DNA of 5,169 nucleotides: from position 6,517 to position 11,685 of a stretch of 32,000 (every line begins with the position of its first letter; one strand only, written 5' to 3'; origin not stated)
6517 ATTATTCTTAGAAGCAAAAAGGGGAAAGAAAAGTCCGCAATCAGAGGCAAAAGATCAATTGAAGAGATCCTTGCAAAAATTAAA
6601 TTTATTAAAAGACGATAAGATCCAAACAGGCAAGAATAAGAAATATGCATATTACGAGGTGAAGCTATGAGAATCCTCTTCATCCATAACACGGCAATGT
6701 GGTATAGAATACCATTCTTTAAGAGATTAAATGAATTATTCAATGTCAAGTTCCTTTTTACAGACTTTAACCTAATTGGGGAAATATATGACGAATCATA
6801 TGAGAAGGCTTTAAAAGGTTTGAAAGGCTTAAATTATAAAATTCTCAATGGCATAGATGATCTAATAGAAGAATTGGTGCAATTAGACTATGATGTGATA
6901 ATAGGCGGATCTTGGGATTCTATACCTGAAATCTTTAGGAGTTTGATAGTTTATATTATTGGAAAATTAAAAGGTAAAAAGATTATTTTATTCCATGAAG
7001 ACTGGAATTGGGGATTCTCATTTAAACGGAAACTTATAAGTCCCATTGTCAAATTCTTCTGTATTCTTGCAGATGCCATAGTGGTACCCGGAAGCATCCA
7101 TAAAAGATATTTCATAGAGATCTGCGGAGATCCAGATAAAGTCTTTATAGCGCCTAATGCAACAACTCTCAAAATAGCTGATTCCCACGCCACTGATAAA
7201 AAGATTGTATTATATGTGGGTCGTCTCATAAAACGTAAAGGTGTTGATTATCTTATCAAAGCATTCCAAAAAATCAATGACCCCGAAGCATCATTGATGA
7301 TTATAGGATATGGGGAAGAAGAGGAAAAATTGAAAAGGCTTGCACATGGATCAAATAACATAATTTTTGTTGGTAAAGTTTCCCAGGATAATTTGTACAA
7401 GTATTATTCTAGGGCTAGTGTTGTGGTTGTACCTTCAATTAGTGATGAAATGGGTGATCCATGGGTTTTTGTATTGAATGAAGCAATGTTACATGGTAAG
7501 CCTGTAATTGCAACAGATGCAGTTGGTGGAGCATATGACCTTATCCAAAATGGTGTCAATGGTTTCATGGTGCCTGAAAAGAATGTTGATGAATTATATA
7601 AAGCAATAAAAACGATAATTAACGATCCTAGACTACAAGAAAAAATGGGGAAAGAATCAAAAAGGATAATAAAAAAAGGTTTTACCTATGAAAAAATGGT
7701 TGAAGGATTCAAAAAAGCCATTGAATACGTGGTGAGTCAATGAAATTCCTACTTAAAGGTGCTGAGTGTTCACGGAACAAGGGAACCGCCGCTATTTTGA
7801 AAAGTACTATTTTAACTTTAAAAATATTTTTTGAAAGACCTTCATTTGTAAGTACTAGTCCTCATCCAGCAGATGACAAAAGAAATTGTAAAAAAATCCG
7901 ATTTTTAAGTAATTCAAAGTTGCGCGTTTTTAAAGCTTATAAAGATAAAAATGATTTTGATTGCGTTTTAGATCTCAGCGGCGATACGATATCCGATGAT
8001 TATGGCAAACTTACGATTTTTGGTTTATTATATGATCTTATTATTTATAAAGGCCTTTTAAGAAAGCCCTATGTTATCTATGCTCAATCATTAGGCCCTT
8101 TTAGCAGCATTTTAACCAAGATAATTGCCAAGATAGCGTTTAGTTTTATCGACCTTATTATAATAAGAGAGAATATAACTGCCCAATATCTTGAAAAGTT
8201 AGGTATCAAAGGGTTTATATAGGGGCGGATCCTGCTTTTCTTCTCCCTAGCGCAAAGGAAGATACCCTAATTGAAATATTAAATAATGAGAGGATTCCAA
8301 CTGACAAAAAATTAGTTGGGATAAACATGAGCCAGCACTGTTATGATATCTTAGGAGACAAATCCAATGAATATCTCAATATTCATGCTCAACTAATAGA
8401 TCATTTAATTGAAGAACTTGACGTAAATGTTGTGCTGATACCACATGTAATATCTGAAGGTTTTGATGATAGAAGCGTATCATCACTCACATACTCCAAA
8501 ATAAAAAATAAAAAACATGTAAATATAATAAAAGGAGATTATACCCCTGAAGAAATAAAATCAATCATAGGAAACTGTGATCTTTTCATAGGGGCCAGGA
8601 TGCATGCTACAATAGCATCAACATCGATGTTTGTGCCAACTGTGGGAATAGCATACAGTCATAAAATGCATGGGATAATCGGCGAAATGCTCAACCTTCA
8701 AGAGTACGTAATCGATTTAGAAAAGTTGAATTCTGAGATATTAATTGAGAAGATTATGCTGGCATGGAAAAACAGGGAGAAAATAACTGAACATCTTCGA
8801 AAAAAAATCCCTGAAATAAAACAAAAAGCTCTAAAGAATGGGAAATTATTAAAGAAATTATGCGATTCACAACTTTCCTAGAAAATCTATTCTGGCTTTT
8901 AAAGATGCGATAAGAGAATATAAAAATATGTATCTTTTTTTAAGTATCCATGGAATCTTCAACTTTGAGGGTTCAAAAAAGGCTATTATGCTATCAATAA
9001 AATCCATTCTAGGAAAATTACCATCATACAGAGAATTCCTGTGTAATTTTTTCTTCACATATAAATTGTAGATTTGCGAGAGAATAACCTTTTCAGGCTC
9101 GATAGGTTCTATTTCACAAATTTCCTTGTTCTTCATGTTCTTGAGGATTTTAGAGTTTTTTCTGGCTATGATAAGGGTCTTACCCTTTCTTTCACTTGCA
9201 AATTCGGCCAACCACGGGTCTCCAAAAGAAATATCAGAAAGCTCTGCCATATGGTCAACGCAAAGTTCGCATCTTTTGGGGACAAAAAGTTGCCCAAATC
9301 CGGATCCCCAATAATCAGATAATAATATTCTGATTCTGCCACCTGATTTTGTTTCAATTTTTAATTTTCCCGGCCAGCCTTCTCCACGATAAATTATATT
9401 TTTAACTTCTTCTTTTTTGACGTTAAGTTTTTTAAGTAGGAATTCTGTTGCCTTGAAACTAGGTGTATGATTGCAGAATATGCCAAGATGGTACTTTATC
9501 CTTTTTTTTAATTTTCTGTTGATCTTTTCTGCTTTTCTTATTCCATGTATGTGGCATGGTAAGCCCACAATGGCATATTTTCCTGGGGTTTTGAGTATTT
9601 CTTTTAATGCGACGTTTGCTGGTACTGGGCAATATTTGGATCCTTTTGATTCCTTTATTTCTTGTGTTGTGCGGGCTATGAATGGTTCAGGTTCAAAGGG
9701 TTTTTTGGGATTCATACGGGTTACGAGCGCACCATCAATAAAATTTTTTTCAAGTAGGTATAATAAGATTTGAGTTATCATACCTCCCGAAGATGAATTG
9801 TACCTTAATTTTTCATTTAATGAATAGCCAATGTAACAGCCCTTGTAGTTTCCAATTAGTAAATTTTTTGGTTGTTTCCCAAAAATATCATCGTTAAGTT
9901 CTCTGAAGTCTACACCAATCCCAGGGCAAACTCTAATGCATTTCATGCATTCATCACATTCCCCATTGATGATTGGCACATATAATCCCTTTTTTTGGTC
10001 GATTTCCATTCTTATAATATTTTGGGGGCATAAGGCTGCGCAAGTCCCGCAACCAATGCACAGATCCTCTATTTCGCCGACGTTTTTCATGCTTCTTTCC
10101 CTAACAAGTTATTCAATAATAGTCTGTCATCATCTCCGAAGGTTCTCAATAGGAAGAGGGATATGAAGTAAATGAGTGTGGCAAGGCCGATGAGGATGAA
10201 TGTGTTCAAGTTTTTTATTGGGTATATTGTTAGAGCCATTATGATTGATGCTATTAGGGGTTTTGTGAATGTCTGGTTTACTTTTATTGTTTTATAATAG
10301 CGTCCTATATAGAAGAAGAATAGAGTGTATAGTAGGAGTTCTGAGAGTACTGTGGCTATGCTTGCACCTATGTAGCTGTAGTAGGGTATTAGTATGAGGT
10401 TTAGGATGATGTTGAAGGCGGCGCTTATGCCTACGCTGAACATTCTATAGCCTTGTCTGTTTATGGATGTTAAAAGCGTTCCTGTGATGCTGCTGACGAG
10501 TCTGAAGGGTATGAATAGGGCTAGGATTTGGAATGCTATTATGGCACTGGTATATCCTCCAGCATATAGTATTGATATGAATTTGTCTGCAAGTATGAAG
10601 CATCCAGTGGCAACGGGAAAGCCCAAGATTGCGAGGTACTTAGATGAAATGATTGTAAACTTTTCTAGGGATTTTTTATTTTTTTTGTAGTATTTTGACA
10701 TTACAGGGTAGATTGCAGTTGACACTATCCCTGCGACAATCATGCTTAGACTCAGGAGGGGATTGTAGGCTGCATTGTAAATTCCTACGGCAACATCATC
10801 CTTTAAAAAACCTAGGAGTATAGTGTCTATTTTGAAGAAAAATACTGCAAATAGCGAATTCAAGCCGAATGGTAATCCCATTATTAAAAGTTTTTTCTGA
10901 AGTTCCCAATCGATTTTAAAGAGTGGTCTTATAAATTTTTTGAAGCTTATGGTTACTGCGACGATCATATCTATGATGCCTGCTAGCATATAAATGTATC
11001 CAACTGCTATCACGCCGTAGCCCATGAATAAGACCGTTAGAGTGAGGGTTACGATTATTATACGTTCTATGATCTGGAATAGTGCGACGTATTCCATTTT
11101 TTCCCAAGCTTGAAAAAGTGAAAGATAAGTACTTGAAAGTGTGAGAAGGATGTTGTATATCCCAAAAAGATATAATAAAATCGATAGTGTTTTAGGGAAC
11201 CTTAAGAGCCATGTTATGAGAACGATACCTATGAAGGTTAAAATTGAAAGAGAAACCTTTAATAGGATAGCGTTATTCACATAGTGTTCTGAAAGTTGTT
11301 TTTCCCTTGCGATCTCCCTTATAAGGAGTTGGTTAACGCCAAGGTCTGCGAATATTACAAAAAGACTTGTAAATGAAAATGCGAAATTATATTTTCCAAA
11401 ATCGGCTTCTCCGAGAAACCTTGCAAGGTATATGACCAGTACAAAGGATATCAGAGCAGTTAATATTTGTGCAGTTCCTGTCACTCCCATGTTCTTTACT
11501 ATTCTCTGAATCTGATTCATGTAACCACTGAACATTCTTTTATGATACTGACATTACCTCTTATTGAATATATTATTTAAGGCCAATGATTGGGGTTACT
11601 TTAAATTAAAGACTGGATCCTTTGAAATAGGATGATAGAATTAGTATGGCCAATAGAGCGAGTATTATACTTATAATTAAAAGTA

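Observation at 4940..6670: Ligand-dead SAMHD1/dGTPase-type HD scaffold fused to a PD-(D/E)xK nuclease core, translationally coupled inside a glycan operon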

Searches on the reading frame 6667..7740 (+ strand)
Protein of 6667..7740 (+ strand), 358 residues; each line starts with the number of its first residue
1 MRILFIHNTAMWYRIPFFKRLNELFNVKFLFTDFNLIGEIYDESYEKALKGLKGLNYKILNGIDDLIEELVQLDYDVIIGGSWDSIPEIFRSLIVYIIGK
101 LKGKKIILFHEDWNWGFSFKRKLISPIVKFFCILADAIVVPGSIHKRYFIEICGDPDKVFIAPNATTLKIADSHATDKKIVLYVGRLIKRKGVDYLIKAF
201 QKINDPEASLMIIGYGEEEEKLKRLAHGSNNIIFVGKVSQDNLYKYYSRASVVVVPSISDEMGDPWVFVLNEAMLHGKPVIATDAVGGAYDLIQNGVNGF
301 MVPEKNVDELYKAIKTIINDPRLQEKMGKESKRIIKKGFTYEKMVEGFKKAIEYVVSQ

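Call 3: search_protein_families(library=pfam, proteins=[window:6667-7740:+], max_evalue=1)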
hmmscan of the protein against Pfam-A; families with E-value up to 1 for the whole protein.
window:6667-7740:+ (358 aa): 8 families
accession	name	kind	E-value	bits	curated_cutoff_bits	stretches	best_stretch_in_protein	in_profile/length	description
PF00534.26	Glycos_transf_1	-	8e-42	143.1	26.4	1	174-332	11-170/172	Glycosyl transferases group 1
PF13692.12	Glyco_trans_1_4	-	3.5e-35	121.8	27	1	179-320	2-142/142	Glycosyl transferases group 1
PF20706.3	GT4-conflict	-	8.7e-07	28.7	26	1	175-346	194-383/385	Family 4 Glycosyltransferase in conflict systems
PF13524.12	Glyco_trans_1_2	-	9e-06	26.1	25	1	209-346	16-140/144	Glycosyl transferase-like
PF13439.12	Glyco_transf_4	-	1.6e-05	25.4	28.5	1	60-165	58-165/170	Glycosyltransferase Family 4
PF13407.12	Peripla_BP_4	-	0.063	13.3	35.1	1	242-317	172-250/258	Periplasmic binding protein domain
PF04230.19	PS_pyruv_trans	-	0.083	13.2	25.3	1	19-109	13-100/280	Polysaccharide pyruvyl transferase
PF24692.1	DUF7659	-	0.11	12.9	27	1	296-342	47-93/135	Family of unknown function (DUF7659)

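Call 87: find_homologous_proteins(query=window:6667-7740:+, max_evalue=1e-30)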
Query window:6667-7740:+ (358 aa): 446 proteins with E <= 1e-30 among 3272 candidates; the best 120 are listed.
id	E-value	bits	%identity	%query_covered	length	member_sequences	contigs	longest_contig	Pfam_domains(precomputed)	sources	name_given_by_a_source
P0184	5.1e-174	597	73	100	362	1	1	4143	PF00534.27,PF20706.4,PF13692.13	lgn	-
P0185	6.9e-172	590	74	99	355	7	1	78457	PF00534.27,PF20706.4,PF13692.13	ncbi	ncbi:MAG: glycosyltransferase family 4 protein [Methanobacteriales archaeon]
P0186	9.8e-171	586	74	97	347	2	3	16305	PF00534.27,PF20706.4,PF13692.13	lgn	-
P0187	1.7e-144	499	61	100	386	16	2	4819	PF00534.27,PF13692.13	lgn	-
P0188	1.7e-133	463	96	61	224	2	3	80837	PF00534.27,PF20706.4,PF13692.13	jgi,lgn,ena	-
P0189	3.4e-106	373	51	100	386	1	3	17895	PF00534.27,PF13579.13,PF13692.13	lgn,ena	-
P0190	7.2e-104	366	48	100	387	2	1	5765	PF00534.27,PF13692.13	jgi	-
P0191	1.8e-103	364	46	100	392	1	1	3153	PF00534.27,PF13579.13,PF13692.13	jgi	-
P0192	3.0e-103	364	47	99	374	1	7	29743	PF00534.27,PF13692.13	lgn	-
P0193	3.5e-103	364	44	100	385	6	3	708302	PF00534.27,PF13692.13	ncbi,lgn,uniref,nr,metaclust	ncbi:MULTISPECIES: glycosyltransferase family 4 protein [Methanobacterium]|uniref:Glycosyl transfera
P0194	1.2e-102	362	48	99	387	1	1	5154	PF00534.27,PF13692.13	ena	-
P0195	5.3e-101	356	48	99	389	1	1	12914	PF00534.27,PF13692.13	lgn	-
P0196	3.4e-100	354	50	99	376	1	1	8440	PF00534.27,PF13439.13,PF13692.13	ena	-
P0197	6.1e-100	353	47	99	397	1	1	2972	PF00534.27,PF02350.26,PF13692.13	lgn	-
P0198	1.6e-99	351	45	98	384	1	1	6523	PF00534.27,PF13692.13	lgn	-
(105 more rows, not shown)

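Call 88: find_encoding_contigs(protein=P0186, flank=8000, max_places=2)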
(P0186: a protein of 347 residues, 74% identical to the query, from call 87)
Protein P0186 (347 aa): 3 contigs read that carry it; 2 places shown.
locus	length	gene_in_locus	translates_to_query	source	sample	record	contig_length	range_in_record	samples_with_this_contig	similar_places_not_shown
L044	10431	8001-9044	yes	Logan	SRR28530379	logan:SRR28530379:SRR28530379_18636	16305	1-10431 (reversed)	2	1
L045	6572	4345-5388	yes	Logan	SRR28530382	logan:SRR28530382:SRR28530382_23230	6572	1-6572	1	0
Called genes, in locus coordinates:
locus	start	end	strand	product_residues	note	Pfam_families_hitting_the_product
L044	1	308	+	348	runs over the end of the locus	PF01370:Epimerase, PF04321:RmlD_sub_bind, PF16363:GDP_Man_Dehyd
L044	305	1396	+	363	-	PF00155:Aminotran_1_2, PF01041:DegT_DnrJ_EryC1, PF00266:Aminotran_5 (weak)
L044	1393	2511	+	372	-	PF13439:Glyco_transf_4, PF00534:Glycos_transf_1, PF13692:Glyco_trans_1_4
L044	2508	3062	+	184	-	PF13302:Acetyltransf_3, PF13420:Acetyltransf_4 (weak), PF00583:Acetyltransf_1, PF13508:Acetyltransf_7, PF12746:GNAT_acetyltran (weak), PF13673:Acetyltransf_10, PF08445:FR47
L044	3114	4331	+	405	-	PF13477:Glyco_trans_4_2 (faint), PF13439:Glyco_transf_4, PF13579:Glyco_trans_4_4, PF00534:Glycos_transf_1, PF13692:Glyco_trans_1_4, PF13524:Glyco_trans_1_2 (faint)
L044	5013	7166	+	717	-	PF09971:DUF2206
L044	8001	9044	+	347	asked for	PF20706:GT4-conflict (weak), PF00534:Glycos_transf_1, PF13692:Glyco_trans_1_4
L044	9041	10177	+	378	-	PF04230:PS_pyruv_trans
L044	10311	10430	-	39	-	?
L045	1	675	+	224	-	?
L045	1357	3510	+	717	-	PF09971:DUF2206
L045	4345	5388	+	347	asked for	PF20706:GT4-conflict (weak), PF00534:Glycos_transf_1, PF13692:Glyco_trans_1_4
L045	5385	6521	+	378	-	PF04230:PS_pyruv_trans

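Call 89: find_encoding_contigs(protein=P0189, flank=8000, max_places=2)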
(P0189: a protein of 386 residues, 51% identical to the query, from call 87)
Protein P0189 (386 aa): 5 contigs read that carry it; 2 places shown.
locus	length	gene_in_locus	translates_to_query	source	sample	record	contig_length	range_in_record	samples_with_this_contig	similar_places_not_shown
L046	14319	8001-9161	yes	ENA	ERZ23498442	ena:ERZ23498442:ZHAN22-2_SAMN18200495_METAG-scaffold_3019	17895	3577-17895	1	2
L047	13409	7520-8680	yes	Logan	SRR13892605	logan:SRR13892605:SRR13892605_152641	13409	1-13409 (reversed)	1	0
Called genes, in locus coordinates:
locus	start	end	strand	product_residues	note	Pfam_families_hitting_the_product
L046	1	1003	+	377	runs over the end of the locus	PF00535:Glycos_transf_2, PF26629:GT2_TM_C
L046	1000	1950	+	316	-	PF00535:Glycos_transf_2, PF10111:Glyco_tranf_2_2 (weak), PF13641:Glyco_tranf_2_3, PF13632:Glyco_trans_2_3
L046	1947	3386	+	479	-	PF02310:B12-binding, PF04055:Radical_SAM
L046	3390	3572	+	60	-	-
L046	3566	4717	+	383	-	PF13439:Glyco_transf_4, PF13579:Glyco_trans_4_4 (weak), PF00534:Glycos_transf_1, PF13692:Glyco_trans_1_4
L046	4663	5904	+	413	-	PF13439:Glyco_transf_4, PF13579:Glyco_trans_4_4, PF20706:GT4-conflict (weak), PF00534:Glycos_transf_1, PF13692:Glyco_trans_1_4, PF13524:Glyco_trans_1_2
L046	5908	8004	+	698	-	PF09971:DUF2206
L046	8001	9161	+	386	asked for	PF13579:Glyco_trans_4_4 (weak), PF00534:Glycos_transf_1, PF13692:Glyco_trans_1_4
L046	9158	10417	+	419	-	PF04230:PS_pyruv_trans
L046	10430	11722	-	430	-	PF00037:Fer4 (faint), PF12837:Fer4_6 (faint), PF12838:Fer4_7, PF13187:Fer4_9, PF13237:Fer4_10 (weak), PF14697:Fer4_21 (weak), PF04422:FrhB_FdhB_N, PF04432:FrhB_FdhB_C, +1 more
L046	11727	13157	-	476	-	PF01943:Polysacc_synt, PF13440:Polysacc_synt_3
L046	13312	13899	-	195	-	PF01943:Polysacc_synt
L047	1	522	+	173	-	?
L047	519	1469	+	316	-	PF00535:Glycos_transf_2, PF10111:Glyco_tranf_2_2 (weak), PF13641:Glyco_tranf_2_3, PF13632:Glyco_trans_2_3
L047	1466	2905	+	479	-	PF02310:B12-binding, PF04055:Radical_SAM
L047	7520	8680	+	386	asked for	PF13579:Glyco_trans_4_4 (weak), PF00534:Glycos_transf_1, PF13692:Glyco_trans_1_4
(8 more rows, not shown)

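Call 90: find_encoding_contigs(protein=P0193, flank=8000, max_places=2)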
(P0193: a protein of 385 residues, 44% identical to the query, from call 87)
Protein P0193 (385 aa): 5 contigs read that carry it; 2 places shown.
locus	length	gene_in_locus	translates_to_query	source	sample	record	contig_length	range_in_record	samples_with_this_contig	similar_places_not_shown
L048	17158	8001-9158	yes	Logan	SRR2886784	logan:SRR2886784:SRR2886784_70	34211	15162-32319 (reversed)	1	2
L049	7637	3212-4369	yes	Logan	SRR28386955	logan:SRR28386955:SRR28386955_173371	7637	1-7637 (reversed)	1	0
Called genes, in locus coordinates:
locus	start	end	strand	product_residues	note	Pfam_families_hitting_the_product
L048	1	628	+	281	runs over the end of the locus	PF00483:NTP_transferase, PF12804:NTP_transf_3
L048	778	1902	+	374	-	PF00535:Glycos_transf_2, PF26629:GT2_TM_C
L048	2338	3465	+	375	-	PF13439:Glyco_transf_4, PF13579:Glyco_trans_4_4, PF20706:GT4-conflict, PF00534:Glycos_transf_1, PF13692:Glyco_trans_1_4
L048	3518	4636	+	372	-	PF13439:Glyco_transf_4, PF13477:Glyco_trans_4_2 (weak), PF13579:Glyco_trans_4_4, PF20706:GT4-conflict, PF00534:Glycos_transf_1, PF13692:Glyco_trans_1_4, PF13524:Glyco_trans_1_2 (weak)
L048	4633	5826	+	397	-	PF13477:Glyco_trans_4_2 (weak), PF13439:Glyco_transf_4, PF13579:Glyco_trans_4_4, PF00534:Glycos_transf_1, PF13692:Glyco_trans_1_4, PF13524:Glyco_trans_1_2 (weak)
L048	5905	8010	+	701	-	PF09971:DUF2206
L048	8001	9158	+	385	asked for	PF00534:Glycos_transf_1, PF13692:Glyco_trans_1_4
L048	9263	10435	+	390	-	PF13439:Glyco_transf_4, PF13579:Glyco_trans_4_4 (weak), PF00534:Glycos_transf_1, PF13692:Glyco_trans_1_4, PF13524:Glyco_trans_1_2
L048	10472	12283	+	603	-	PF02350:Epimerase_2, PF04464:Glyphos_transf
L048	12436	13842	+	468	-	PF01943:Polysacc_synt, PF13440:Polysacc_synt_3, PF03023:MurJ, PF01554:MatE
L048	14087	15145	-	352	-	PF03102:NeuB, PF08666:SAF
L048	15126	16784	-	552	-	PF02348:CTP_transf_3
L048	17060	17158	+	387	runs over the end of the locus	PF04230:PS_pyruv_trans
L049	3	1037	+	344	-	?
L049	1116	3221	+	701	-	PF09971:DUF2206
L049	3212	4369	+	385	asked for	PF00534:Glycos_transf_1, PF13692:Glyco_trans_1_4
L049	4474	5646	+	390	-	PF13439:Glyco_transf_4, PF13579:Glyco_trans_4_4 (weak), PF00534:Glycos_transf_1, PF13692:Glyco_trans_1_4, PF13524:Glyco_trans_1_2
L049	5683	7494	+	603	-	PF02350:Epimerase_2, PF04464:Glyphos_transf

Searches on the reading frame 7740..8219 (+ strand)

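Call 3: search_protein_families(library=pfam, proteins=[window:7740-8219:+], max_evalue=1)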
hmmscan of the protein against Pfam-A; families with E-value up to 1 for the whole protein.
window:7740-8219:+ (160 aa): 1 family
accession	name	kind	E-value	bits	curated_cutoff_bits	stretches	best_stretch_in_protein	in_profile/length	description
PF04230.19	PS_pyruv_trans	-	4e-14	53.6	25.3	1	13-157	1-143/280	Polysaccharide pyruvyl transferase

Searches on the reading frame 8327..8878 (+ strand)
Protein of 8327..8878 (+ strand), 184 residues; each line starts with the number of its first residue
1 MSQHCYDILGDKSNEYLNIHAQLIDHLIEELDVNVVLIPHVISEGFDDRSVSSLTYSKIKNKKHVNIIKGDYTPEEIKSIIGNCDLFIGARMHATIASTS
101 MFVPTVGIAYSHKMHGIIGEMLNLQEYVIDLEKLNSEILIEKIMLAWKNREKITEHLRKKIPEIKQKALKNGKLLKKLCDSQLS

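Call 3: search_protein_families(library=pfam, proteins=[window:8327-8878:+], max_evalue=1)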
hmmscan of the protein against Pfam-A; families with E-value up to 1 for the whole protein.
window:8327-8878:+ (184 aa): 2 families
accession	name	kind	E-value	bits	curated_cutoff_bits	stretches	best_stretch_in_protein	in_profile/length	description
PF04230.19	PS_pyruv_trans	-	5.3e-21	76.2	25.3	1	12-112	182-280/280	Polysaccharide pyruvyl transferase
PF21796.3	Cac1_C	-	0.13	12.8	24.3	1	152-171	17-36/55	Chromatin assembly factor 1 subunit Cac1, C-terminal domain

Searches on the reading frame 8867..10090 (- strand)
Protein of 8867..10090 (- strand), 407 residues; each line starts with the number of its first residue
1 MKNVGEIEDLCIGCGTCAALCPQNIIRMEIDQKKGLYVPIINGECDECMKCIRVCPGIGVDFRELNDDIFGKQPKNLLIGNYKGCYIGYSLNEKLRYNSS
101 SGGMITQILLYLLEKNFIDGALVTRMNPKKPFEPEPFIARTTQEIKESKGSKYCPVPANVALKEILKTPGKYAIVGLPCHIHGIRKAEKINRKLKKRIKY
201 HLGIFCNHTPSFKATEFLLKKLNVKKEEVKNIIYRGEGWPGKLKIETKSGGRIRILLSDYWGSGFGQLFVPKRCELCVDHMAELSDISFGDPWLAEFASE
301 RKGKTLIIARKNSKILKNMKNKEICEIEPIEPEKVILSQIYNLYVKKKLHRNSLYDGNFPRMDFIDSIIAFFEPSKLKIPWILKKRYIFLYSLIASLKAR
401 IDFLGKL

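Call 3: search_protein_families(library=pfam, proteins=[window:8867-10090:-], max_evalue=1)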
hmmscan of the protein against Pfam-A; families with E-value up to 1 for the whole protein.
window:8867-10090:- (407 aa): 19 families
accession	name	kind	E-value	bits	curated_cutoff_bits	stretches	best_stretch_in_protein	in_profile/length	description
PF04432.18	FrhB_FdhB_C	-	3.4e-34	118.3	23.3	1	171-332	3-149/150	Coenzyme F420 hydrogenase/dehydrogenase, beta subunit C terminus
PF04422.18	FrhB_FdhB_N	-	1.7e-22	79.8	22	1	85-163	1-78/78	Coenzyme F420 hydrogenase/dehydrogenase, beta subunit N-term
PF12838.12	Fer4_7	-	2.5e-08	34.7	27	1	11-56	2-49/52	4Fe-4S dicluster domain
PF13237.11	Fer4_10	-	1.4e-07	31.8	25.5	1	7-56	5-53/53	4Fe-4S dicluster domain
PF13187.11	Fer4_9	-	3.3e-07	30.7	27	1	11-56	2-48/52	4Fe-4S dicluster domain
PF14697.11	Fer4_21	-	7.6e-07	29.6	35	1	8-56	5-52/59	4Fe-4S dicluster domain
PF00037.32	Fer4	-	4.3e-06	26.8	21.1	2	7-27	4-24/24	4Fe-4S binding domain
PF25160.1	LdpA_Fe-S-bd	-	0.00016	21.8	27.6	1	3-28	20-45/49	LdpA Fe-S cluster-binding domain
PF12800.12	Fer4_4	-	0.00041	20.9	24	2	9-23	2-16/17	4Fe-4S binding domain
PF12837.12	Fer4_6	-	0.00053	20.3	25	2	8-25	6-23/24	4Fe-4S binding domain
PF13484.11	Fer4_16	-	0.0038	18.4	30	2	11-29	2-20/66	4Fe-4S double cluster binding domain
PF12797.12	Fer4_2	-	0.0054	17.1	24.5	1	8-22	7-21/22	4Fe-4S binding domain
PF13534.11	Fer4_17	-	0.0071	17.3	22.2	1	10-25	45-60/61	4Fe-4S dicluster domain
PF13370.11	Fer4_13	-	0.0073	17.4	24.5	1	8-23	2-18/58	4Fe-4S single cluster domain of Ferredoxin I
PF13183.11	Fer4_8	-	0.027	15.5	27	1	7-25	50-68/68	4Fe-4S dicluster domain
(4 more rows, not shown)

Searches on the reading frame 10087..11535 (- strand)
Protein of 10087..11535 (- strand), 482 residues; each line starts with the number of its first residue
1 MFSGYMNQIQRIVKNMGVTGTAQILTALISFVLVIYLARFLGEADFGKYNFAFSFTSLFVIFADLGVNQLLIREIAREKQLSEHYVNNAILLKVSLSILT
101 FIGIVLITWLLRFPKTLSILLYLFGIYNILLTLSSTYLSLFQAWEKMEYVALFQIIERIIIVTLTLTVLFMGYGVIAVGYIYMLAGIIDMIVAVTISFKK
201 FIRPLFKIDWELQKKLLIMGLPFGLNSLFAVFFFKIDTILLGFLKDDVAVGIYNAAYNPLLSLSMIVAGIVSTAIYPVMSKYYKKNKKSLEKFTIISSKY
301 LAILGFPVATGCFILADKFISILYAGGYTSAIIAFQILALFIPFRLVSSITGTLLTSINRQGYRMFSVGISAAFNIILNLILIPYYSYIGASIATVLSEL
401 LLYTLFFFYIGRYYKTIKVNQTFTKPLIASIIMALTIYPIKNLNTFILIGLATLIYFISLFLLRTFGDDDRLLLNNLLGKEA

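Call 74: search_protein_families(library=pfam, proteins=[window:10087-11535:-], max_evalue=0.00001)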
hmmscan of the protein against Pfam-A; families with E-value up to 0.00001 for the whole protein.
window:10087-11535:- (482 aa): 3 families
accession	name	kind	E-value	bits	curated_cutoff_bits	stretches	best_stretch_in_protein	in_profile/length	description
PF01943.22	Polysacc_synt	-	3.2e-63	214.2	28.2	1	12-282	1-273/274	Polysaccharide biosynthesis protein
PF13440.11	Polysacc_synt_3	-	8.6e-29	101.1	23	1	37-331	2-291/293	Polysaccharide biosynthesis protein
PF03023.19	MurJ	-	1.3e-08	34.4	27.4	1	40-448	4-442/451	Lipid II flippase MurJ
